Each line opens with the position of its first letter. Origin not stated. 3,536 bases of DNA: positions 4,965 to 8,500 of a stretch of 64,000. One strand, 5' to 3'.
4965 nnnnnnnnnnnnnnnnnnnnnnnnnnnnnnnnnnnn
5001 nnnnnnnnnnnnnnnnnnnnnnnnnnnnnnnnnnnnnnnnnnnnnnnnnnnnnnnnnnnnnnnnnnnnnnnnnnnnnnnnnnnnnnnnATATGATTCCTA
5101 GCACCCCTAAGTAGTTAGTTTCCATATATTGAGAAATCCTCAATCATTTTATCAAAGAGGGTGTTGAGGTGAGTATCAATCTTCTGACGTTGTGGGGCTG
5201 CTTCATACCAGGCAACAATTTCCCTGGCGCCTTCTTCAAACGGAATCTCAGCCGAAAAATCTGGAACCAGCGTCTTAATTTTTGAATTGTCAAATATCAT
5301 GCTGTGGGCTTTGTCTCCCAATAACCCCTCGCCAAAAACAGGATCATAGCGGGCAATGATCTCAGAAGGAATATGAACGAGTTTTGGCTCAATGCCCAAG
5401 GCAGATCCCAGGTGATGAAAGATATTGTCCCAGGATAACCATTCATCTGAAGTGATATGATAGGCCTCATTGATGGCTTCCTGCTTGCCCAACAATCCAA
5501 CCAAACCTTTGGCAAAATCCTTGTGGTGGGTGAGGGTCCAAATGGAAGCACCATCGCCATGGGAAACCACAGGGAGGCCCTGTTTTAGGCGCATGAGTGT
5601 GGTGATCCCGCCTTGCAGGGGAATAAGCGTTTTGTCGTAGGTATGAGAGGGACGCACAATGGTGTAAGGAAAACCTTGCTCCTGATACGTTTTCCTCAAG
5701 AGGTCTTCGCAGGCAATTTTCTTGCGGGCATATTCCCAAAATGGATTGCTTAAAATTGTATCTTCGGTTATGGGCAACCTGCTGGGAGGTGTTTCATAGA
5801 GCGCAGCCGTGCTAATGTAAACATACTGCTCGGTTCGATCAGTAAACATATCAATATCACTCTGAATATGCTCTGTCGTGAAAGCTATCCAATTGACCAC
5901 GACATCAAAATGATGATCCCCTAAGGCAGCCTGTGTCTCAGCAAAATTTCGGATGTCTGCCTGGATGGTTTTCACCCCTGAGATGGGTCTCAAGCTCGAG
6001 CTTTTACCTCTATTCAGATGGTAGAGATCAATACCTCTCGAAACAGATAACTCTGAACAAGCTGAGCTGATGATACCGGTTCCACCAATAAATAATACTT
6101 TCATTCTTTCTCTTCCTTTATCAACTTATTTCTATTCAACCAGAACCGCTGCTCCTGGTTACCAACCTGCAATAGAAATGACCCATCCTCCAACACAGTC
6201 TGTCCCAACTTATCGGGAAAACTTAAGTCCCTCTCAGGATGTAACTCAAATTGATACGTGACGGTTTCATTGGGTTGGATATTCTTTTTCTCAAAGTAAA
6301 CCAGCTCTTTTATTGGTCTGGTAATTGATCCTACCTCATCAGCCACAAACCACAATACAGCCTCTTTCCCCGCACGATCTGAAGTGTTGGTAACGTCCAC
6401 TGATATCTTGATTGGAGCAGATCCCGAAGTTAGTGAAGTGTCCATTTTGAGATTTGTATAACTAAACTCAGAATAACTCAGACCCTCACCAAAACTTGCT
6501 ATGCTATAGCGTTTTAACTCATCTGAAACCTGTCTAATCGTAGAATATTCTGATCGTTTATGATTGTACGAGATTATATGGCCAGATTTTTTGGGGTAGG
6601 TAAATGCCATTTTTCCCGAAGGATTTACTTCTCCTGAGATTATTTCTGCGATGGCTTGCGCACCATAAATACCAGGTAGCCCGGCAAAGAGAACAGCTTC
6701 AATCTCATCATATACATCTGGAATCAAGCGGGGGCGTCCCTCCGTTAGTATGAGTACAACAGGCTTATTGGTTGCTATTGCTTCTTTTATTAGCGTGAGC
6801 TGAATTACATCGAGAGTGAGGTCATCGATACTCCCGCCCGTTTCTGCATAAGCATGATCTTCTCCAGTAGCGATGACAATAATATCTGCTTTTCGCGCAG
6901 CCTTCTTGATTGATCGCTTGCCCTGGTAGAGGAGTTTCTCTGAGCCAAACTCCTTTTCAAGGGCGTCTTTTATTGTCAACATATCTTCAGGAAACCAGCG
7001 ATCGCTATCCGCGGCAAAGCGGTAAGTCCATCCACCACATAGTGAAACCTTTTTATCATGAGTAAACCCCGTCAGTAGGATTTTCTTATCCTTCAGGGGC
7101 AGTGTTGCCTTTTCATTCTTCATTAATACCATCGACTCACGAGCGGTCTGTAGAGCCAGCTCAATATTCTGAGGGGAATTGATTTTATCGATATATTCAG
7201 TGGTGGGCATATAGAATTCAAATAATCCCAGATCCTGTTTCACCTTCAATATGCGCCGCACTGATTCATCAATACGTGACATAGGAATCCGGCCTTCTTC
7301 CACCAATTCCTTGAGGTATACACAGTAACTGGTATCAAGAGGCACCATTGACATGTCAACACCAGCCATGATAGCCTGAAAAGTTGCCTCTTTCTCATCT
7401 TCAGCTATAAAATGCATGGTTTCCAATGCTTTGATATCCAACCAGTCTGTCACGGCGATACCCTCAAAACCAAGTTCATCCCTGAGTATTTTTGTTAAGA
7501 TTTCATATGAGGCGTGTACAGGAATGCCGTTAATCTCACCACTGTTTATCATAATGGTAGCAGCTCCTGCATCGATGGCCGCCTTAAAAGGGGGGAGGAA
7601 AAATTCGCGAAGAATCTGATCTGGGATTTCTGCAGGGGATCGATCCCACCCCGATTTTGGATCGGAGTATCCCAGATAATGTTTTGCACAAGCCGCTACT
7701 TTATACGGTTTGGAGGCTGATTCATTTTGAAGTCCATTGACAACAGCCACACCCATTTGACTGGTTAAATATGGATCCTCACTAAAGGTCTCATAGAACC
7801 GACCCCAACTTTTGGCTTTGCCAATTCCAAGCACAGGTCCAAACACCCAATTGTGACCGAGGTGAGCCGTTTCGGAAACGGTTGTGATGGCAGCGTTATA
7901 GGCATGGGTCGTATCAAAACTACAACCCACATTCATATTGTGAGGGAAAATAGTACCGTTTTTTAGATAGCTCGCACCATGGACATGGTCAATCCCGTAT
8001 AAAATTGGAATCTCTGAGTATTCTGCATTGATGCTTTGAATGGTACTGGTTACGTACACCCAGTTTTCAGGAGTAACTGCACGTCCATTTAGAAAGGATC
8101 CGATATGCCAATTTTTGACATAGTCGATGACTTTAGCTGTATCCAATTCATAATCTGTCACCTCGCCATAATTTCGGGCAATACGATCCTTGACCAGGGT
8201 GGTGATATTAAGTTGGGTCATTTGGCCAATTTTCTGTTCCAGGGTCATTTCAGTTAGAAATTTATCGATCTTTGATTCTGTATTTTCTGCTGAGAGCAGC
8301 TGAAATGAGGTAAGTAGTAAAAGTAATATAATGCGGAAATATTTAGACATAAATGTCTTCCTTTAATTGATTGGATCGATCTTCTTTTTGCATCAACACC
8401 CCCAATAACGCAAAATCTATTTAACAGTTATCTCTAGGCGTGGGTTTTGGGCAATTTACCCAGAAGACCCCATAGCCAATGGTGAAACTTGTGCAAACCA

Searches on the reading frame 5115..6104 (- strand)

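Call 55: search_protein_families(library=pfam, proteins=[window:5115-6104:-], max_evalue=0.00001)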
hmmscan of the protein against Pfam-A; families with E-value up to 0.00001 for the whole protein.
window:5115-6104:- (329 aa): 4 families
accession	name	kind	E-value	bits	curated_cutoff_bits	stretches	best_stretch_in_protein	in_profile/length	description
PF01370.27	Epimerase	-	2.6e-20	73.3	20.9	1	4-216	2-238/240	NAD dependent epimerase/dehydratase family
PF04321.23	RmlD_sub_bind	-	3.2e-09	36.7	27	0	94-227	96-222/287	RmlD substrate binding domain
PF16363.11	GDP_Man_Dehyd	-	1.2e-07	32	27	0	93-295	123-331/332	GDP-mannose 4,6 dehydratase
PF13460.12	NAD_binding_10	-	3e-07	30.9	27.2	1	7-158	1-149/184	NAD(P)H-binding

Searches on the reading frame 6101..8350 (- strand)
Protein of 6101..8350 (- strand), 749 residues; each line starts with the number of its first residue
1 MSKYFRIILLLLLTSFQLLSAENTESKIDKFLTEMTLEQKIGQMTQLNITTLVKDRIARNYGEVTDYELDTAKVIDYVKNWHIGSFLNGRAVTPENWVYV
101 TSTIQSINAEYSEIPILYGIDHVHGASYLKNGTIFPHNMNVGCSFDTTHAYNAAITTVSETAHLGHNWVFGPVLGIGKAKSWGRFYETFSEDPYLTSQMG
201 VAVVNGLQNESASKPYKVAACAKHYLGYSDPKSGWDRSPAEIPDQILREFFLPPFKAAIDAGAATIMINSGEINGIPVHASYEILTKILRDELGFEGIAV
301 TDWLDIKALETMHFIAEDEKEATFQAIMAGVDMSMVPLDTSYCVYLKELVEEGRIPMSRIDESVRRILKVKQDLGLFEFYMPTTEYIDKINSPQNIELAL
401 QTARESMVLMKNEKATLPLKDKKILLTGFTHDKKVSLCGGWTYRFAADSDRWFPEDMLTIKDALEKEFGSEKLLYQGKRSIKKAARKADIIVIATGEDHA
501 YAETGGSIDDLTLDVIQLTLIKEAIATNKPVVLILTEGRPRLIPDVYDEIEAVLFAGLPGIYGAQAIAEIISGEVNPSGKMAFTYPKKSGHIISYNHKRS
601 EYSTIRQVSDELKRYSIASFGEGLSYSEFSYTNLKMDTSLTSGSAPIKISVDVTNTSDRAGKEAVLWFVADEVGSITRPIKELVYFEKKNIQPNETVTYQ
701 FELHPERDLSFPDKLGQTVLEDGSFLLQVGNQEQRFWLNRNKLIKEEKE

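Call 55: search_protein_families(library=pfam, proteins=[window:6101-8350:-], max_evalue=0.00001)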
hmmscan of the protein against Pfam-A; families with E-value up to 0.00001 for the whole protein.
window:6101-8350:- (749 aa): 3 families
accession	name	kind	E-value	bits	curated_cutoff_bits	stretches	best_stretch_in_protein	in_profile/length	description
PF00933.27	Glyco_hydro_3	-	5.7e-68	230.1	27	1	36-370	1-316/316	Glycosyl hydrolase family 3 N terminal domain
PF01915.27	Glyco_hydro_3_C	-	2.4e-34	119.5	31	1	407-626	1-200/200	Glycosyl hydrolase family 3 C-terminal domain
PF14310.12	Fn3-like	-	1.6e-13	51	25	1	663-732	1-70/71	Fibronectin type III-like domain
